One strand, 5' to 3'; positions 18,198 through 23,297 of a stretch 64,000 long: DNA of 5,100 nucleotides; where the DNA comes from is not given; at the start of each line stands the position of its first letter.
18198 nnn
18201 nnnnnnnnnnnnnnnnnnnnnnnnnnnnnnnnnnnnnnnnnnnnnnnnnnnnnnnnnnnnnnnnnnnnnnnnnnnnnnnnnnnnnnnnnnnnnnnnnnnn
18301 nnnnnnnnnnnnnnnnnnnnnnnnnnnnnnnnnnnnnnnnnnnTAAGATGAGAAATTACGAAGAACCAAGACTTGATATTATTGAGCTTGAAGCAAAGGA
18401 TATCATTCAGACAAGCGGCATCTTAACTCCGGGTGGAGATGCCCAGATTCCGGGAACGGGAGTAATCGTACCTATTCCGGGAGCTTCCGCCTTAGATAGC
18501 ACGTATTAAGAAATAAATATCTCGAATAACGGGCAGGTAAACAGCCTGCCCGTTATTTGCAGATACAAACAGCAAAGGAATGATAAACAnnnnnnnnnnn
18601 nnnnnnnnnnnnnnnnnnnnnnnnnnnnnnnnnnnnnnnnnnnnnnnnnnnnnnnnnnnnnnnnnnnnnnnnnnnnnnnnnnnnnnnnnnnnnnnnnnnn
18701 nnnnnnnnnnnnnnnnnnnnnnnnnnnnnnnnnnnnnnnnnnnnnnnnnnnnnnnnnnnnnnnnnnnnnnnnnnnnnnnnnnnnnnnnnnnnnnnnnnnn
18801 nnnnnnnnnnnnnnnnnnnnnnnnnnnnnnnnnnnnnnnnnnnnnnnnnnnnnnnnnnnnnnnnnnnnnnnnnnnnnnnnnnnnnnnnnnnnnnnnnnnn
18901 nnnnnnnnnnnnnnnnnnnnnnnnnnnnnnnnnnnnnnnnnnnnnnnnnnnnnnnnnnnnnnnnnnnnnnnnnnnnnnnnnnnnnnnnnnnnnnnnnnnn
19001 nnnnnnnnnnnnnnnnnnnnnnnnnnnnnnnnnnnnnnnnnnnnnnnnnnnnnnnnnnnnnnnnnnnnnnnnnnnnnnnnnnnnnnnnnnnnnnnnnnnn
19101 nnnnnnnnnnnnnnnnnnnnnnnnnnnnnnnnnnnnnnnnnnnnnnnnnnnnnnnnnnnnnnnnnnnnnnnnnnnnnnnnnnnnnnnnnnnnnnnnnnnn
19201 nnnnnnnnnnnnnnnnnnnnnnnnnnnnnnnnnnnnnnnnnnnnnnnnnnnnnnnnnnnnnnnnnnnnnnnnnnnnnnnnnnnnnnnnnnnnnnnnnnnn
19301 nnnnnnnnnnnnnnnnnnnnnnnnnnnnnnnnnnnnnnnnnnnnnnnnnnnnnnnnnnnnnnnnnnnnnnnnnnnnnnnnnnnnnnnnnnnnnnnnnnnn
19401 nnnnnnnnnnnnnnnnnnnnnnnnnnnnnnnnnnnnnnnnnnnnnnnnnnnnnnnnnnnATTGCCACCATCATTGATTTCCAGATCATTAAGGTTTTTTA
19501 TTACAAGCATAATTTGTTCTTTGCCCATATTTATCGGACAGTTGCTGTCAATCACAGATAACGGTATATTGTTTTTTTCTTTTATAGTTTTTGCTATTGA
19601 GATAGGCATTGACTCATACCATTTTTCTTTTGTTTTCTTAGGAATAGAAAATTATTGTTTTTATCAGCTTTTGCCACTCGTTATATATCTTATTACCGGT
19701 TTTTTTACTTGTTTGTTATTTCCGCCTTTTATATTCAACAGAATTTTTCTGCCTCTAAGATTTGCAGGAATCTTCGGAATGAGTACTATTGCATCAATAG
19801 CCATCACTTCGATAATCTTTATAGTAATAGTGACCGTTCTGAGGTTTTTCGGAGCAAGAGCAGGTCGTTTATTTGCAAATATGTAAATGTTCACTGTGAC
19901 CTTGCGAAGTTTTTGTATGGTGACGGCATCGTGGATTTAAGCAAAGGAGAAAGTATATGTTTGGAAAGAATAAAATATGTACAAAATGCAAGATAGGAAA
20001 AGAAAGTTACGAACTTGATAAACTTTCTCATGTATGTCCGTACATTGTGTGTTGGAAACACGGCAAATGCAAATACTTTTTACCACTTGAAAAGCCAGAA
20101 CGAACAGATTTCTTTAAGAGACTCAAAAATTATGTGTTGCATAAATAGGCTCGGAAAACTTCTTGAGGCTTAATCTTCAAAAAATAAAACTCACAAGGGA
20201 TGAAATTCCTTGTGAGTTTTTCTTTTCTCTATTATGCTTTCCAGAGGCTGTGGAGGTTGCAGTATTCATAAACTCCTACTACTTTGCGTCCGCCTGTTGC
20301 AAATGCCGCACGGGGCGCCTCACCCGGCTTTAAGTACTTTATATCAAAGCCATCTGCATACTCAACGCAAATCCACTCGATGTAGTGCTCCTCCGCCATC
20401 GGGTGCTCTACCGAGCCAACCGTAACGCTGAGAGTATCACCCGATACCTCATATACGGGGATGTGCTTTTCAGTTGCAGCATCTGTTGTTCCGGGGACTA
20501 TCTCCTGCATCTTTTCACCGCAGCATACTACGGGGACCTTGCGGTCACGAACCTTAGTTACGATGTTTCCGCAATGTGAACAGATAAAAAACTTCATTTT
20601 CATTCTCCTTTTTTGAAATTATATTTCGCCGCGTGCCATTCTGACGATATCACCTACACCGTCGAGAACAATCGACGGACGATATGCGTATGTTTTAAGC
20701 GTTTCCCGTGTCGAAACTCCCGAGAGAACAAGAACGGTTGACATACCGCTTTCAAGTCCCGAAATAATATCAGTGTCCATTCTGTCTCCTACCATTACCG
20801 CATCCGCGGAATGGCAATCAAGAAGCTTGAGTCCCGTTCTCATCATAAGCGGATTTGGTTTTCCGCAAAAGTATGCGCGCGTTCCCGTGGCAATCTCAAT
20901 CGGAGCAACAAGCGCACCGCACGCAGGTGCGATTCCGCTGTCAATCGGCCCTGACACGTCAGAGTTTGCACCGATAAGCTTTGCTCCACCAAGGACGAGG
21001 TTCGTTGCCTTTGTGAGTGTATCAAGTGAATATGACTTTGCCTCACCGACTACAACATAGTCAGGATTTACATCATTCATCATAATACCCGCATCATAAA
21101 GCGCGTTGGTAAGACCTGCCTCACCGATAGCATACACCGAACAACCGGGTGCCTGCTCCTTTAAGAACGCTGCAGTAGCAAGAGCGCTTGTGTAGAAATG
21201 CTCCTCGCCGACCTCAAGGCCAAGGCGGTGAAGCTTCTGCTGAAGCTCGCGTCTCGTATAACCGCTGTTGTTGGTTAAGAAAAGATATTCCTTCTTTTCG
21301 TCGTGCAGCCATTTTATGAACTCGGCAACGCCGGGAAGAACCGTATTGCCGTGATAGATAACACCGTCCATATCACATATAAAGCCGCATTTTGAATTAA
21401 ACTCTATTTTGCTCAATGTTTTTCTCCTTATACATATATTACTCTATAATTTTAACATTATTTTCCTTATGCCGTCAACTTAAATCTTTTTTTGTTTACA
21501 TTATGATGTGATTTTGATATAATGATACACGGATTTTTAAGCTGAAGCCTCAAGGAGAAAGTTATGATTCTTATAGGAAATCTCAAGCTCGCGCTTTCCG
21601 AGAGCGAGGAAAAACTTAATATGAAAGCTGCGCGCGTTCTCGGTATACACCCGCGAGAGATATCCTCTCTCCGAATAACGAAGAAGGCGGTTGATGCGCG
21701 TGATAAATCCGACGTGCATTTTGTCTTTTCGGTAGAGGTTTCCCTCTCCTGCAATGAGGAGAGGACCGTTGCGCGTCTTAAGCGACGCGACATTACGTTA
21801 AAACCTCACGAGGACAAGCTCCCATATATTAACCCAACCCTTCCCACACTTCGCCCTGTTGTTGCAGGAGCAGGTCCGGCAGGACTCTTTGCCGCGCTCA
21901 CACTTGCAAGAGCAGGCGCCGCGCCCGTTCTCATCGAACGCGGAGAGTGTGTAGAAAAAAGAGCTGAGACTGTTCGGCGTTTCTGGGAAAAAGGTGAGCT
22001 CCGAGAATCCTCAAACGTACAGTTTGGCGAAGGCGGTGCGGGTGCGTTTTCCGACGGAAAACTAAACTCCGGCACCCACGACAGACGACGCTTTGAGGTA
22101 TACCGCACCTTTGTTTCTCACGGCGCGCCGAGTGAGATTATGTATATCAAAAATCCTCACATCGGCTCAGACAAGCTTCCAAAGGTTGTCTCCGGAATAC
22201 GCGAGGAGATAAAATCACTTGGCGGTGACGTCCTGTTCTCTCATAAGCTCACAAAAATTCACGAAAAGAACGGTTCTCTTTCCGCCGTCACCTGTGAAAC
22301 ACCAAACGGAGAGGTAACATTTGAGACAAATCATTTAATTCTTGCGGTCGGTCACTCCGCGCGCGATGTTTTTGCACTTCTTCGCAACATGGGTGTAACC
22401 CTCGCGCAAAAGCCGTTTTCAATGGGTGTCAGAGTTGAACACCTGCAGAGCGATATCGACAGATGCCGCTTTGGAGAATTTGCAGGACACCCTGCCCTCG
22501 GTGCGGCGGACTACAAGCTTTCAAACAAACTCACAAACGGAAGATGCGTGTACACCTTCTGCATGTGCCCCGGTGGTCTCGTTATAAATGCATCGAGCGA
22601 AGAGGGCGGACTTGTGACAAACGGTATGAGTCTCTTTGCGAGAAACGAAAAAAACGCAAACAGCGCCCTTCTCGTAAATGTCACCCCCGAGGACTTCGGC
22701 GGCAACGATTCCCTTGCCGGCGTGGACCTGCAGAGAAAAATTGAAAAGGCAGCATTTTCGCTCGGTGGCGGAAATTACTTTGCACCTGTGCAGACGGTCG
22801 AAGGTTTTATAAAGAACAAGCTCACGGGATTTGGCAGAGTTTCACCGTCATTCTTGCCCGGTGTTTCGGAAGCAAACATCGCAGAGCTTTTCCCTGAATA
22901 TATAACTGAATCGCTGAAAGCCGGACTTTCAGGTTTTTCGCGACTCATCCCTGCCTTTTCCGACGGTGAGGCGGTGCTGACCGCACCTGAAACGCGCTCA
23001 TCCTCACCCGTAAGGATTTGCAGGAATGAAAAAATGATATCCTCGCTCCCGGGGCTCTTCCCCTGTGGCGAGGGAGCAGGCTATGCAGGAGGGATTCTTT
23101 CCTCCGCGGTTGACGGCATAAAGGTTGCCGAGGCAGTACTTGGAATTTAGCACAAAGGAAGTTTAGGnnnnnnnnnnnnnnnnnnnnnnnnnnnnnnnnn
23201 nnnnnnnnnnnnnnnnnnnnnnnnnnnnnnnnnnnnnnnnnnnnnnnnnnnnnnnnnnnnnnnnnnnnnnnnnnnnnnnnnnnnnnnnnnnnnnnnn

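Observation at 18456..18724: Shared TGVIVP[IL]P motif links the 53-aa ORF to the mature N-terminus of the SLH protein, suggesting a docking peptide for the anchorless giant protein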

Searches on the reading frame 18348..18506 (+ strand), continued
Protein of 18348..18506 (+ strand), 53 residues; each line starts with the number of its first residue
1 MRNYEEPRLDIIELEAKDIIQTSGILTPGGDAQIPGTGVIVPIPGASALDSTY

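Call 59: search_protein_families(library=ncbifam, proteins=[P0137, P0130, P0042, P0017, P0098, P0121, L022:7494-7979:+, L022:11092-12231:+, L022:8977-9402:+, L022:7986-8714:+], max_evalue=10)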
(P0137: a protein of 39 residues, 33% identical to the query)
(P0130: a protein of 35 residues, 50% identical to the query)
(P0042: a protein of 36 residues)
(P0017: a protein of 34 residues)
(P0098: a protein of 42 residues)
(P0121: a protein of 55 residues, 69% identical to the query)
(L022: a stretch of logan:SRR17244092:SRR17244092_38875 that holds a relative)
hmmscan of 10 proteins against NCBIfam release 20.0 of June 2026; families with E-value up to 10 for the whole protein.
P0137 (39 aa): 0 families

P0130 (35 aa): 0 families

P0042 (36 aa): 0 families

P0017 (34 aa): 0 families

P0098 (42 aa): 0 families

P0121 (55 aa): 0 families

L022:7494-7979:+ (162 aa): 24 families
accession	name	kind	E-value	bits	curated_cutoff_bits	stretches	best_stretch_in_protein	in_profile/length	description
TIGR02898.1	spore_YhcN_YlaJ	subfamily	0.0015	18.9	99.75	1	5-78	2-68/158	YhcN/YlaJ family sporulation lipoprotein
NF047408.1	SA0632_fam_LP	equivalog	0.0021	17.7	70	1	1-25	1-25/68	SA0632 family lipoprotein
NF047854.1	LIC10774_subfam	equivalog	0.0021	17.1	380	1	1-56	1-54/358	LIC10774/LIC10365 family surface protein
NF047355.1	ABC_bind_Mn_Staph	exception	0.0069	15.7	500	1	1-53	1-53/309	manganese ABC transporter substrate-binding lipoprotein MntC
NF042931.1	SAG1386_EF1546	equivalog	0.0072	16.4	80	1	4-72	37-110/158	SAG1386/EF1546 family surface-associated protein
NF046053.1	lipo_BPTD_2524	equivalog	0.013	15.9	50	1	1-61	1-60/132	BPTD_2524 family lipoprotein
NF041428.1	TrsH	subfamily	0.013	15.6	150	1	1-78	1-67/149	TrsH/TraH family protein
NF040883.1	amid_act_ActS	equivalog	0.017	14.4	375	1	6-54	8-56/242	amidase activator ActS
NF050142.1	PG1828_fam_lipo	equivalog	0.02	15.6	50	1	2-48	2-51/59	PG1828 family lipoprotein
TIGR03300.1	assembly_YfgL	equivalog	0.034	12.8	285.2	1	5-61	3-59/377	outer membrane protein assembly factor BamB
NF041193.1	lipo_SP0191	subfamily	0.064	13.3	75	1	1-95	1-93/190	SP0191 family lipoprotein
NF058647.1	lipo_LytA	equivalog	0.12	12.6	110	1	1-81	1-86/107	acidic lipoprotein LytA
TIGR02747.1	TraV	equivalog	0.14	12.9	44.75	1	5-73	5-73/145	type IV conjugative transfer system lipoprotein TraV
NF047847.2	SS_mature_LptM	equivalog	0.17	12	27.7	1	1-18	1-20/31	LPS translocon maturation chaperone LptM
NF045774.1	cytochro_C551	exception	0.17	11.9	118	1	3-37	4-38/110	cytochrome c551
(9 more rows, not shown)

L022:11092-12231:+ (380 aa): 0 families

L022:8977-9402:+ (142 aa): 2 families
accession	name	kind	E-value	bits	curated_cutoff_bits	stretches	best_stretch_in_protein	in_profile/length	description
TIGR02228.1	sigpep_I_arch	equivalog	2.7e-05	24.1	51.85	1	20-98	36-120/158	signal peptidase I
NF046067.1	SigPepSipWBacil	equivalog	0.046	13.3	190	1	24-72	47-96/189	signal peptidase I SipW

L022:7986-8714:+ (243 aa): 3 families
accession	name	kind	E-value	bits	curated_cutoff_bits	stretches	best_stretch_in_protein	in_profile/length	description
TIGR04249.1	SCM_chp_ScmC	equivalog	4.8e-07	29.4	125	1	76-230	116-268/292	SynChlorMet cassette protein ScmC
TIGR00679.1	hpr-ser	equivalog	0.00029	20.2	240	1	58-147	101-186/300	HPr(Ser) kinase/phosphatase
TIGR04352.1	HprK_rel_A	equivalog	0.071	12.2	200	1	88-118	95-125/280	HprK-related kinase A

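Call 73: find_related_loci(query=A7, collection=metagenome_contigs, flank=6000)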
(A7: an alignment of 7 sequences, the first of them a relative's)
Query A7 (243 aa) in metagenome_contigs; peptide patterns used: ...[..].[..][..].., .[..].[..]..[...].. (x = any residue, [..] = any of these).
600 stretches matched a pattern (row limit reached: there are more); 505 encode a relative of the query (tblastn E <= 1e-3); the best 80 are kept; 80 distinct loci.
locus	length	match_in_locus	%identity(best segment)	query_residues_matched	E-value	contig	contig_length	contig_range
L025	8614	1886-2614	74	1-243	2e-128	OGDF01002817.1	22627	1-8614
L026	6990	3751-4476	67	1-242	6e-114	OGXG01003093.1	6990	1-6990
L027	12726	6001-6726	66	1-242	1e-113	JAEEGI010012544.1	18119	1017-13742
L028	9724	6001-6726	65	1-242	6e-113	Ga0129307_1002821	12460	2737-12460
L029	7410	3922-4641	66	4-243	1e-112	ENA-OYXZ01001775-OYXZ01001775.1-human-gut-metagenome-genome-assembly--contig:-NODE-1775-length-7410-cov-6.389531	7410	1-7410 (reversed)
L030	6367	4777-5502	65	1-242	2e-112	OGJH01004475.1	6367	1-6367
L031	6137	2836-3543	68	1-243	2e-112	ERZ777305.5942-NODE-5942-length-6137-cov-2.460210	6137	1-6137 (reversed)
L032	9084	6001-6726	65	1-242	2e-110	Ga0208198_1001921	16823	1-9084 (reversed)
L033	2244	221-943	66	2-242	5e-115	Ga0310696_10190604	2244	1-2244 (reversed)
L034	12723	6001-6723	65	1-242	1e-109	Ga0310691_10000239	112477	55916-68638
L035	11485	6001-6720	66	1-241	3e-109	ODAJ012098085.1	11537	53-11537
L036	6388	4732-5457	64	1-242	2e-109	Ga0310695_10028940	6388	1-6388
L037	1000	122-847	64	1-242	7e-119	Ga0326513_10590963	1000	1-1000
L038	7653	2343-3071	63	1-243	7e-108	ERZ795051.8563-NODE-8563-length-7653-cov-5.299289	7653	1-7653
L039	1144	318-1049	64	1-243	2e-117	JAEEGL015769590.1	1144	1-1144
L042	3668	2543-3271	62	1-243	9e-106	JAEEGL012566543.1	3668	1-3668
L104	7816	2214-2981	57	1-242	8e-95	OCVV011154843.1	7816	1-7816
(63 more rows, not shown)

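Call 81: search_protein_families(library=pfam, proteins=[L010:7101-7760:+, L042:1180-2556:+, L027:4911-6014:+], max_evalue=0.1)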
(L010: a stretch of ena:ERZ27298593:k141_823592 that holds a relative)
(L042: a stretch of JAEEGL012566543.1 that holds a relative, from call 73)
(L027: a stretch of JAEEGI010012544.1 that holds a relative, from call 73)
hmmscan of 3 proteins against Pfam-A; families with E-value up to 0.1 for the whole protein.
L010:7101-7760:+ (220 aa): 2 families
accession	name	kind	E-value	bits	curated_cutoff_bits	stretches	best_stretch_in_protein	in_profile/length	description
PF13860.13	FlgD_ig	-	0.031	14.7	27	0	3-20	22-39/79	FlgD Ig-like domain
PF08311.18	Mad3_BUB1_I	-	0.061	13.7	31.4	0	31-82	53-105/123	Mad3/BUB1 homology region 1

L042:1180-2556:+ (459 aa): 3 families
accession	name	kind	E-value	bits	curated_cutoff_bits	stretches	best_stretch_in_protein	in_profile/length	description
PF04055.27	Radical_SAM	-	3e-19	70.2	29.5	1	123-267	2-146/166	Radical SAM superfamily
PF13353.11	Fer4_12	-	3.8e-09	37.4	22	1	125-232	12-117/137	4Fe-4S single cluster domain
PF06745.19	ATPase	-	0.074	12.8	26.6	0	44-120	97-174/231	KaiC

L027:4911-6014:+ (368 aa): 1 family
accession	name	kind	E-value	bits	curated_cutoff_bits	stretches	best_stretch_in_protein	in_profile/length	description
PF14907.12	NTP_transf_5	-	9.3e-42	143.7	31.2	1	28-264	2-248/249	Uncharacterised nucleotidyltransferase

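Call 92: find_encoding_contigs(protein=P0001, flank=1000, max_places=2)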
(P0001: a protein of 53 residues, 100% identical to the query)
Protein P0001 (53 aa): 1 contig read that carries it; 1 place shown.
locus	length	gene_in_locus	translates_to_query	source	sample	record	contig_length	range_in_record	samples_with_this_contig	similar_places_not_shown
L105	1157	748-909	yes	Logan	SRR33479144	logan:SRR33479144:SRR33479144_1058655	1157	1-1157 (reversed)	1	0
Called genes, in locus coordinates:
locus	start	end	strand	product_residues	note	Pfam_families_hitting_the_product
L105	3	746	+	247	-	?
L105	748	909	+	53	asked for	-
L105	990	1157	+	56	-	?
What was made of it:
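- Tried and rejected: The exact-sequence look-up of P0001 did not return the source genome's accession (call 92).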

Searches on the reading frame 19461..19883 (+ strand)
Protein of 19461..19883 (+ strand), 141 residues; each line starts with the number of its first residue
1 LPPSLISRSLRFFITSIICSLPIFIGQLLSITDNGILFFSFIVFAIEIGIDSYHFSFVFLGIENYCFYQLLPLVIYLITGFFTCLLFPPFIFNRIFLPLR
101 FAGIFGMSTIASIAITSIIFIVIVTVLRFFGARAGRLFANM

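Call 16: search_protein_families(library=pfam, proteins=[window:19461-19883:+], max_evalue=0.01)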
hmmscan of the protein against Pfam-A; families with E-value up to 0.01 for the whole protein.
window:19461-19883:+ (141 aa): 0 families
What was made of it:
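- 19461..19886 (+): Membrane protein with four predicted transmembrane segments by inspection (141 aa, here '4TM', conserved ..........). Its start lies 1 nt after the SLH stop. Function unknown; it may be an exporter. No Pfam hit (call 16).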

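Call 46: find_related_loci(query=A4, collection=genome_contigs, flank=10000)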
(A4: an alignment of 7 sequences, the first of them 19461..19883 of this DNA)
Query A4 (141 aa) in genome_contigs; peptide patterns used: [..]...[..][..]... (x = any residue, [..] = any of these).
58 stretches matched a pattern; 7 encode a relative of the query (tblastn E <= 1e-3); 7 distinct loci.
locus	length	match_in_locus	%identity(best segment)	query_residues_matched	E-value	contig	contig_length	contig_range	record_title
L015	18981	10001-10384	67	14-141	1e-52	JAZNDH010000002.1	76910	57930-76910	MAG: Congzhengia sp. isolate T1900044728_TS20190194.MAGScoT_cleanbin_000012 SGB_1979_k141_1188837, whole genome shotgun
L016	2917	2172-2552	64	14-140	9e-49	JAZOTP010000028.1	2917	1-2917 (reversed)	MAG: Clostridia bacterium isolate T1900045538_YK20190232.MAGScoT_cleanbin_000037 SGB_7780_k141_4057015, whole genome sho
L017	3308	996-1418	56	1-141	8e-47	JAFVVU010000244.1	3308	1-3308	MAG: Clostridia bacterium isolate RGIG5440 Sheep_Colon-5__c717126, whole genome shotgun sequence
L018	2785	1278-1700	57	1-141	3e-45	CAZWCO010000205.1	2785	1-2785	MAG TPA_asm: uncultured Lachnospiraceae bacterium isolate SRP315200_co1_699 genome assembly, contig: NODE_96817_length_2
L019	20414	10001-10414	60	4-141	4e-41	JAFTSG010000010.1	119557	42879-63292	MAG: Clostridia bacterium isolate RGIG4103 Roe_deer_Cecum.Co__c1310733, whole genome shotgun sequence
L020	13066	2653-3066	63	4-141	8e-39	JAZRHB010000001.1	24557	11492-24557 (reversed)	MAG: Clostridia bacterium isolate T1900045485_YK20190179.MAGScoT_cleanbin_000010 SGB_7341_k141_1436030, whole genome sho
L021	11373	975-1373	62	8-140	1e-38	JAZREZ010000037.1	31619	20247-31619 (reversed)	MAG: Clostridia bacterium isolate T1900045497_YK20190191.MAGScoT_cleanbin_000002 SGB_7455_k141_711607, whole genome shot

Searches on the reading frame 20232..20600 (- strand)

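Call 16: search_protein_families(library=pfam, proteins=[window:20232-20600:-], max_evalue=0.01)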
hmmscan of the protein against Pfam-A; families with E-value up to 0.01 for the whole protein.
window:20232-20600:- (122 aa): 2 families
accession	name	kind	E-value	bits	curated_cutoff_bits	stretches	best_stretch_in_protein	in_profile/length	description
PF01880.24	Desulfoferrodox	-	4.2e-16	59.7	22.2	1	39-121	2-96/98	Desulfoferrodoxin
PF06397.17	Desulfoferrod_N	-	3.6e-06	26.9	23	1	2-33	4-35/36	Desulfoferrodoxin, N-terminal domain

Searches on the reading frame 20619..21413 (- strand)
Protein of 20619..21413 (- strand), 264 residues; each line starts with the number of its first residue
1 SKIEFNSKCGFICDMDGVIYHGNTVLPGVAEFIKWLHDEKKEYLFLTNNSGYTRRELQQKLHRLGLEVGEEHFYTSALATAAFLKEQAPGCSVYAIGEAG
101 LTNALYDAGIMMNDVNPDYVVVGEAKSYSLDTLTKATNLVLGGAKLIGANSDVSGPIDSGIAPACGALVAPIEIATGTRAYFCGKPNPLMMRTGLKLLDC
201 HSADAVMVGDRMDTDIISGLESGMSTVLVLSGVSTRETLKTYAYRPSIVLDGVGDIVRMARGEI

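Call 16: search_protein_families(library=pfam, proteins=[window:20619-21413:-], max_evalue=0.01)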
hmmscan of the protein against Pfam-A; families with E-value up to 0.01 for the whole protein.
window:20619-21413:- (264 aa): 4 families
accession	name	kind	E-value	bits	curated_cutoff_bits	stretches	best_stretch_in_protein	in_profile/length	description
PF13344.12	Hydrolase_6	-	1.4e-28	99.3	27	1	11-110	1-100/101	Haloacid dehalogenase-like hydrolase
PF13242.12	Hydrolase_like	-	6.1e-24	84.2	22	1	183-255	2-74/75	HAD-hyrolase-like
PF00702.32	Hydrolase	-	1.9e-10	41.9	26.4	1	11-222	4-190/191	haloacid dehalogenase-like hydrolase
PF13419.12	HAD_2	-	1.3e-07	32.4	23.8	1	175-229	125-178/178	Haloacid dehalogenase-like hydrolase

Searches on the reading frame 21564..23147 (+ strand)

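Call 16: search_protein_families(library=pfam, proteins=[window:21564-23147:+], max_evalue=0.01)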
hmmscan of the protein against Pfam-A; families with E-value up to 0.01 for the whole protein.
window:21564-23147:+ (528 aa): 11 families
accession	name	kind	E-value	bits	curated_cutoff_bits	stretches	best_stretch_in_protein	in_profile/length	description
PF21688.3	FAD-depend_C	-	6.6e-73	245.5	27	1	284-479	1-197/197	FAD-dependent protein, C-terminal domain-like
PF01266.30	DAO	-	6.6e-09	36.2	27.9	1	207-295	150-230/353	FAD dependent oxidoreductase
PF07992.20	Pyr_redox_2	-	1.2e-07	31.9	26.1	1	99-268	4-113/291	Pyridine nucleotide-disulphide oxidoreductase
PF03486.20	HI0933_like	-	7.5e-07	29.3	50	1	99-132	4-37/244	HI0933-like protein Rossmann domain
PF00890.30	FAD_binding_2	-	1.6e-05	24.8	20.4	1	99-128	3-32/414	FAD binding domain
PF13738.12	Pyr_redox_3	-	1.8e-05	24.6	30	1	99-131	1-34/305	Pyridine nucleotide-disulphide oxidoreductase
PF01494.25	FAD_binding_3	-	0.0002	21.1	22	1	99-128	5-34/349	FAD binding domain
PF12831.13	FAD_oxidored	-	0.00034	20.5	27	1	99-129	3-33/416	FAD dependent oxidoreductase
PF01593.30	Amino_oxidase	-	0.0022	17.8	19.8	0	212-265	210-257/443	Flavin containing amine oxidoreductase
PF13450.12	NAD_binding_8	-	0.0028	18.4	21.9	0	100-130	1-31/68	NAD(P)-binding Rossmann-like domain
PF00070.33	Pyr_redox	-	0.0048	17.8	22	0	99-131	3-35/82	Pyridine nucleotide-disulphide oxidoreductase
